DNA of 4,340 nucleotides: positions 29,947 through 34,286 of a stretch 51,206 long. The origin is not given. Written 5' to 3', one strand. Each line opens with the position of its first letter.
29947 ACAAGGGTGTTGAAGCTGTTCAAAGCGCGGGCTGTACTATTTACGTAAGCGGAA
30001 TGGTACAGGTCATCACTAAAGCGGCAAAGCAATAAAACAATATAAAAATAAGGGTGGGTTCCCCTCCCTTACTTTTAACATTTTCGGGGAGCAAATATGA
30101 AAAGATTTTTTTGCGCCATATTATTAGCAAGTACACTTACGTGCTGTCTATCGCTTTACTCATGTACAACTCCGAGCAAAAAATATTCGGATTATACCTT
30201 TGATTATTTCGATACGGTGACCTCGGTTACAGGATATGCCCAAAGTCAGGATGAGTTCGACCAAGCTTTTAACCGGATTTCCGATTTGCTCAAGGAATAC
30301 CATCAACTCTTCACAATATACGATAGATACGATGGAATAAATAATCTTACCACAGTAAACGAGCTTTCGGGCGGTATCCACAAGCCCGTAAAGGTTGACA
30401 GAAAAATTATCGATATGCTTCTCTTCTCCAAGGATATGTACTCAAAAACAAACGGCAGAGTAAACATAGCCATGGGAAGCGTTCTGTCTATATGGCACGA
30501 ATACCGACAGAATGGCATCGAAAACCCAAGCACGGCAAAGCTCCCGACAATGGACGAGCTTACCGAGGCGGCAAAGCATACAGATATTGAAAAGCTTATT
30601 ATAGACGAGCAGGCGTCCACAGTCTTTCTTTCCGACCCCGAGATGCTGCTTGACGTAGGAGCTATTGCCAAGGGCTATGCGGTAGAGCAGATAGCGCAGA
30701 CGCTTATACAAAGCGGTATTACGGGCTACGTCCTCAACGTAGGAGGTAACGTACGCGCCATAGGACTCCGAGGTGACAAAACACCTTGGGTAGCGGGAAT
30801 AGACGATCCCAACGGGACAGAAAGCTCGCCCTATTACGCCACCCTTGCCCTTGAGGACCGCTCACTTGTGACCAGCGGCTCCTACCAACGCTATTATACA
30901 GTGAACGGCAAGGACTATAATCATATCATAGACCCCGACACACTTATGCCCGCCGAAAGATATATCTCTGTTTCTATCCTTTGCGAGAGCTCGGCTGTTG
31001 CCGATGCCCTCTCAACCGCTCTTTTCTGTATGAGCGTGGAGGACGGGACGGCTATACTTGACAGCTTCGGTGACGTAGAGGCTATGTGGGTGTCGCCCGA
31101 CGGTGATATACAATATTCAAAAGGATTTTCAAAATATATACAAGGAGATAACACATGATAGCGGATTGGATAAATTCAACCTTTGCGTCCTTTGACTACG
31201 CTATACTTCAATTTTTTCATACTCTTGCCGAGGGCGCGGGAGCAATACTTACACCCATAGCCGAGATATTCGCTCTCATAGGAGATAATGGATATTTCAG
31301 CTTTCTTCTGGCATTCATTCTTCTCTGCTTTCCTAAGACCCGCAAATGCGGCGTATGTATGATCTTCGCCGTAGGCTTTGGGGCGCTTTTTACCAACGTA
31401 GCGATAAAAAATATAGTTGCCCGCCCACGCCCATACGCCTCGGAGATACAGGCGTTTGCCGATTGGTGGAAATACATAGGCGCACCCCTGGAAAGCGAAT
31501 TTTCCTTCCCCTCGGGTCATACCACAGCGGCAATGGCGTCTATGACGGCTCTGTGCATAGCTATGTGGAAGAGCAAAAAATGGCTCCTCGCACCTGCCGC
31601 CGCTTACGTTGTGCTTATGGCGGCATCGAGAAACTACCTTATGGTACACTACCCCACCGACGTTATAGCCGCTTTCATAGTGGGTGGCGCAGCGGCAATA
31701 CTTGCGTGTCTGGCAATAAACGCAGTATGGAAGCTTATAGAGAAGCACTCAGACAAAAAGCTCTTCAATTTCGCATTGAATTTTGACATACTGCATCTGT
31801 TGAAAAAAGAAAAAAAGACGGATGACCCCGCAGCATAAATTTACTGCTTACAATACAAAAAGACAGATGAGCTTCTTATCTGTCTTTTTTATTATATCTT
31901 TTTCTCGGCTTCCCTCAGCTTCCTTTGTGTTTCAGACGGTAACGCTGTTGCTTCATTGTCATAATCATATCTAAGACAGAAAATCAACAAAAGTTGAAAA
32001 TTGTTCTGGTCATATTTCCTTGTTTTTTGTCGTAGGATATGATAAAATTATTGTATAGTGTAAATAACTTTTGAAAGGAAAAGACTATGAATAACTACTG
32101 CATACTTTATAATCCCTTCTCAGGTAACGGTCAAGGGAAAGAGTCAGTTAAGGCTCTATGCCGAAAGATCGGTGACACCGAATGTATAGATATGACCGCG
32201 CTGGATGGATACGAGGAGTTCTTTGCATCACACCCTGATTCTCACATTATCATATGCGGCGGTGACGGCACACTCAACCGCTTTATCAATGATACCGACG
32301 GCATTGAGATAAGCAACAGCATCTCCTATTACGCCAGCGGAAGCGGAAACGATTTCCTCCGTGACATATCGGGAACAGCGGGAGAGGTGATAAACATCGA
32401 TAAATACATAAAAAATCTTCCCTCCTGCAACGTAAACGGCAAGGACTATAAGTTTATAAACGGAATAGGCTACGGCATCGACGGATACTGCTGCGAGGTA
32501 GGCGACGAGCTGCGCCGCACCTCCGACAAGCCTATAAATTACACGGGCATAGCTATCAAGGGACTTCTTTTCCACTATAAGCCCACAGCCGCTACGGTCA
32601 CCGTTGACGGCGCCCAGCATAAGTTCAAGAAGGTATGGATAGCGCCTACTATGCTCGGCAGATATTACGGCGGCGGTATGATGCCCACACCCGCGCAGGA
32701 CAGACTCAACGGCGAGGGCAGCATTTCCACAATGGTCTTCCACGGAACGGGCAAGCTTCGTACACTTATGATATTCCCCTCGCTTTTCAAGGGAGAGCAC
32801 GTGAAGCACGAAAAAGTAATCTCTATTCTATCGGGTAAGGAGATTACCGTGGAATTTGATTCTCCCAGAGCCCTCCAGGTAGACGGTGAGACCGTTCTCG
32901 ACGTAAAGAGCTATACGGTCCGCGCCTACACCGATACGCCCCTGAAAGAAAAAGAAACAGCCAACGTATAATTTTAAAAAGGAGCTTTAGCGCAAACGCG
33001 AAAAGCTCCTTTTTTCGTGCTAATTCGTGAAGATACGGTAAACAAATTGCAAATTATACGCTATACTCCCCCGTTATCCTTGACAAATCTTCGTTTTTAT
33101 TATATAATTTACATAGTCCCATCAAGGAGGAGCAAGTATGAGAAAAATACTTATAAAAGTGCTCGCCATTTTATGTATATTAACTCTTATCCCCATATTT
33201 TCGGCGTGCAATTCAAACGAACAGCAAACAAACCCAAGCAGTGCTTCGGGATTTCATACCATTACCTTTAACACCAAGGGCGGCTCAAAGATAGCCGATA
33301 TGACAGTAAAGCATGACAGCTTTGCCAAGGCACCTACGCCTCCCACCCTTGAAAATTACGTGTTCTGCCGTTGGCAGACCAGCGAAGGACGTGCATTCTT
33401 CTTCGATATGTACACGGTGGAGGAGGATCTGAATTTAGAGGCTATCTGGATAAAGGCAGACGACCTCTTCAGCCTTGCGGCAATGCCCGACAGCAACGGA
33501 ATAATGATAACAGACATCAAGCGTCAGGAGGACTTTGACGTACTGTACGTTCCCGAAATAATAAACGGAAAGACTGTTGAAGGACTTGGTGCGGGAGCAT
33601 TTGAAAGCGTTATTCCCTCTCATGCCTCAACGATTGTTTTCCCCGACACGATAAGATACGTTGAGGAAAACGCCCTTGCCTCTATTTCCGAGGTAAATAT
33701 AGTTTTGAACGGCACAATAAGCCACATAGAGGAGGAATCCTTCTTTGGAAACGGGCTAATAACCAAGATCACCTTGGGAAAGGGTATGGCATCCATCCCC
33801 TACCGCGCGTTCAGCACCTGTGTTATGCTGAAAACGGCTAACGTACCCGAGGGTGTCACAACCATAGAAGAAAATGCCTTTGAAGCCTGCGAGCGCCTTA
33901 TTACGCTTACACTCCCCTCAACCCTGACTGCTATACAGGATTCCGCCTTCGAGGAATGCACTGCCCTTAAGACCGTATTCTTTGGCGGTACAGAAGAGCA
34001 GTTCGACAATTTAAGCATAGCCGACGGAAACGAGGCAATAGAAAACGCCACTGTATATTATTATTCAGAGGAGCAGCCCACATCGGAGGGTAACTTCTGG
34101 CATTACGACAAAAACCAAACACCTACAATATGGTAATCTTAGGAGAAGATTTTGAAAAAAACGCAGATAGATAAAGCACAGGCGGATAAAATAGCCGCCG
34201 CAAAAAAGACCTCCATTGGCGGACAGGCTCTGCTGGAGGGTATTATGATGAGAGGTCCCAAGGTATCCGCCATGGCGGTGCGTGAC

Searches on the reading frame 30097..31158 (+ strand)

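Call 54: search_protein_families(library=pfam, proteins=[window:30097-31158:+], max_evalue=0.00001)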
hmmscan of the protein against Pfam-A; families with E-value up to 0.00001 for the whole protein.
window:30097-31158:+ (353 aa): 1 family
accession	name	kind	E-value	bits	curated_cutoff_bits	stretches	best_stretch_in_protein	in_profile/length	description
PF02424.20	ApbE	-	2.1e-67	227.9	25.6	1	38-331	1-266/266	ApbE family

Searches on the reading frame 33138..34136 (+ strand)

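Call 54: search_protein_families(library=pfam, proteins=[window:33138-34136:+], max_evalue=0.00001)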
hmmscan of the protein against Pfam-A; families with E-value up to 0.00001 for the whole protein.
window:33138-34136:+ (332 aa): 2 families
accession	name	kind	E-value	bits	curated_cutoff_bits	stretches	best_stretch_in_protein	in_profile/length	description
PF13306.12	LRR_5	-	6.2e-36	123.5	27.7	2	197-287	3-91/127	BspA type Leucine rich repeat region (6 copies)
PF09479.16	Flg_new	-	8.3e-09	35.9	27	1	40-102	1-64/65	Listeria-Bacteroides repeat domain (List_Bact_rpt)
